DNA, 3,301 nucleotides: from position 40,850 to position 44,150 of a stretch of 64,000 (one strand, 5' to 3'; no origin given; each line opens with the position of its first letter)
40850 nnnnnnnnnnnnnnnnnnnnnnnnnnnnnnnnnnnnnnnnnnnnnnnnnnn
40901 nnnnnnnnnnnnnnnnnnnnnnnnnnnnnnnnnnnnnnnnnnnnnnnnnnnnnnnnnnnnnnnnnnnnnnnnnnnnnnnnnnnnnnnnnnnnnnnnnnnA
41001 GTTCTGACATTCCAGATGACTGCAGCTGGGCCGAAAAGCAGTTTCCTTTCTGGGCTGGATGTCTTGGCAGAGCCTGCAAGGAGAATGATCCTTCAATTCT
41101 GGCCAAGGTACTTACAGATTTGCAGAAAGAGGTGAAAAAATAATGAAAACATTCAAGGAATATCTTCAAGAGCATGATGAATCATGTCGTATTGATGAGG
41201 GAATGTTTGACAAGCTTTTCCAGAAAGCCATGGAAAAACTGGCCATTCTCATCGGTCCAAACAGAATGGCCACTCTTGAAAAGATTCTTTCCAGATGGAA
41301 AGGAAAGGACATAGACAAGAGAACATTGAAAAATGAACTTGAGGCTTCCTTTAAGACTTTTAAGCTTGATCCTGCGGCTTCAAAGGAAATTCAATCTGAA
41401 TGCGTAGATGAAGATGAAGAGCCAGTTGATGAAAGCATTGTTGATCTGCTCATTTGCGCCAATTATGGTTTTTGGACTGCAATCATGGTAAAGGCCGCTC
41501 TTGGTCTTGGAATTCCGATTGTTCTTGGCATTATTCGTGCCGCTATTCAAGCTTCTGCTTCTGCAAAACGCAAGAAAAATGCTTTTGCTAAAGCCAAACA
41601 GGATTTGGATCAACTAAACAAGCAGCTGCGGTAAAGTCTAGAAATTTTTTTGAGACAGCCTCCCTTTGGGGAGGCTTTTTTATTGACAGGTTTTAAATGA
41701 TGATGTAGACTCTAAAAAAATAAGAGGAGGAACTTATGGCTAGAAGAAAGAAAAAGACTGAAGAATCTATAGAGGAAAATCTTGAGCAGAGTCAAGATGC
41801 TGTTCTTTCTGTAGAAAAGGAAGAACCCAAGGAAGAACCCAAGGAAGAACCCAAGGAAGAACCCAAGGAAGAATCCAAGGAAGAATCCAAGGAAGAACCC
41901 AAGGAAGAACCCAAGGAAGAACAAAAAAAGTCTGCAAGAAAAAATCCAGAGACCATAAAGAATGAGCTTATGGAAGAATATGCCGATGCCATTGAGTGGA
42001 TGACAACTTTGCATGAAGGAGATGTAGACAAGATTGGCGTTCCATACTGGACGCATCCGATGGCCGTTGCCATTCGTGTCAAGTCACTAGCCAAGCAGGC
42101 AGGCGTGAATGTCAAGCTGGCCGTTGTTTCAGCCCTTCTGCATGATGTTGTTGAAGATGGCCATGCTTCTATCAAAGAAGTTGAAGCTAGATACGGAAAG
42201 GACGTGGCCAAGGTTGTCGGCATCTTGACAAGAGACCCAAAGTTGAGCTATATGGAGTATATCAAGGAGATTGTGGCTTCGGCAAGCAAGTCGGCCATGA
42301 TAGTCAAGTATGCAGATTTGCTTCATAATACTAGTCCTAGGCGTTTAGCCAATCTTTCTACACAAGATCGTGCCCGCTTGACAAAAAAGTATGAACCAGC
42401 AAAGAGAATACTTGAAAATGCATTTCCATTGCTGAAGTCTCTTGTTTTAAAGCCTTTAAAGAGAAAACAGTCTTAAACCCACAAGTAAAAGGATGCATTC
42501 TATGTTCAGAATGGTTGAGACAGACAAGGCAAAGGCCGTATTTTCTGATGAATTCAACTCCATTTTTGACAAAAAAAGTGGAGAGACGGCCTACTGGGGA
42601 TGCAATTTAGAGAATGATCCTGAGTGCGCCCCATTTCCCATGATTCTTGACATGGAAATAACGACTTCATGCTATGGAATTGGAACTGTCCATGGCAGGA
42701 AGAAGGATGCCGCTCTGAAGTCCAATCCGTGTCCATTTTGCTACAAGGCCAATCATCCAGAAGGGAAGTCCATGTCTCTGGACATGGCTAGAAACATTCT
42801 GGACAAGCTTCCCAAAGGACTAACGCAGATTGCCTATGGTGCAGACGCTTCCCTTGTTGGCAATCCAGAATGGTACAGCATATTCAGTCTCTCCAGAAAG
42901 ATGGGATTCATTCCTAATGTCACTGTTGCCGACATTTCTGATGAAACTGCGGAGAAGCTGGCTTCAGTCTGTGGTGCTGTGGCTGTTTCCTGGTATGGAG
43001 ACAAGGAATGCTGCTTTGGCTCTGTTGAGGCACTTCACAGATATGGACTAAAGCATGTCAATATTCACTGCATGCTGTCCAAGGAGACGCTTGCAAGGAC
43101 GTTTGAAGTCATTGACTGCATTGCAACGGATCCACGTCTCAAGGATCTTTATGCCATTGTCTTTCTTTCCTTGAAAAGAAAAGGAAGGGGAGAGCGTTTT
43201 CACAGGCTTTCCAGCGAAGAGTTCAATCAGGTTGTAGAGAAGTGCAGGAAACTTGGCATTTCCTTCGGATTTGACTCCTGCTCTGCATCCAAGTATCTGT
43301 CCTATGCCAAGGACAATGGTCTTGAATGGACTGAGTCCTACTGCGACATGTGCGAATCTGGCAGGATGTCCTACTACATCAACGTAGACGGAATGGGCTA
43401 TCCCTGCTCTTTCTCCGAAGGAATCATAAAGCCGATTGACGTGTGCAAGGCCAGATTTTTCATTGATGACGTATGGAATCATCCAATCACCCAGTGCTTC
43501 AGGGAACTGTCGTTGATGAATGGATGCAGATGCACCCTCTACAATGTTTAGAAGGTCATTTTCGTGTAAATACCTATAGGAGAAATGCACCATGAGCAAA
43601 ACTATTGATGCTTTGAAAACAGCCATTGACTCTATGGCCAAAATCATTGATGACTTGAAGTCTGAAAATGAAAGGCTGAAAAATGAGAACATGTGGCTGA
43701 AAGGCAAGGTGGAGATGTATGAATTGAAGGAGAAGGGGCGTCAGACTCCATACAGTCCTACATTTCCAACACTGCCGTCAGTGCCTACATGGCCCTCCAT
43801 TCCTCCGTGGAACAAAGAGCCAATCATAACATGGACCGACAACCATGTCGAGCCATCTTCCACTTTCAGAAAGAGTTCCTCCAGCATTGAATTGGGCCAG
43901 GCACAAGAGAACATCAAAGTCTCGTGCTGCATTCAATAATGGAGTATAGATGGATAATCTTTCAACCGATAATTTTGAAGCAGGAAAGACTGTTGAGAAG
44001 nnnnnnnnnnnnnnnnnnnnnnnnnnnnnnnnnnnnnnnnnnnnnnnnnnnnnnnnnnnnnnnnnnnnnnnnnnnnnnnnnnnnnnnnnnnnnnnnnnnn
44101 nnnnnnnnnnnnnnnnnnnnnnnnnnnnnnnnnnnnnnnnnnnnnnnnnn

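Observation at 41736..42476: SpoT-type HD (p)ppGpp hydrolase with a (KEEP)9 tandem repeat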

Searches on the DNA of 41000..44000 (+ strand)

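Call 8: search_dna_similar(query=window:41000-44000:+, collection=phages, mode=near)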
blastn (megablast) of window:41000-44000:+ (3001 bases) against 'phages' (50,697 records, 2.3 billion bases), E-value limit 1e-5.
No match.

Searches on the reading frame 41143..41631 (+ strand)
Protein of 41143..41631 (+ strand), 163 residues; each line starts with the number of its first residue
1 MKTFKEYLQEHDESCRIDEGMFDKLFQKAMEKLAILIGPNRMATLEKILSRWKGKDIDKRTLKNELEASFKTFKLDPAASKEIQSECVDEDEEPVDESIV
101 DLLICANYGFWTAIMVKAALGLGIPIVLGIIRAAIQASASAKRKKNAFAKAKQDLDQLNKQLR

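Call 13: search_protein_families(library=pfam, proteins=[window:41143-41631:+], max_evalue=0.01)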
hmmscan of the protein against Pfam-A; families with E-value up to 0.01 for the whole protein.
window:41143-41631:+ (163 aa): 0 families

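Call 14: search_protein_families(library=phrogs, proteins=[window:41143-41631:+], max_evalue=0.001)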
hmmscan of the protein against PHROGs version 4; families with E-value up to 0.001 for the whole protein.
window:41143-41631:+ (163 aa): 0 families

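Call 70: search_protein_families(library=padloc, proteins=[window:41143-41631:+], max_evalue=0.01)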
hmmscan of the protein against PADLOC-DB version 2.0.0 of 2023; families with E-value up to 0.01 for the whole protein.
window:41143-41631:+ (163 aa): 0 families

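Call 96: search_dna_similar(query=window:41143-41631:+, collection=phages, mode=protein, max_evalue=0.001, max_rows=12)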
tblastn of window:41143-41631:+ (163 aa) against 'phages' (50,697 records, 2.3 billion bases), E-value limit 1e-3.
No match.
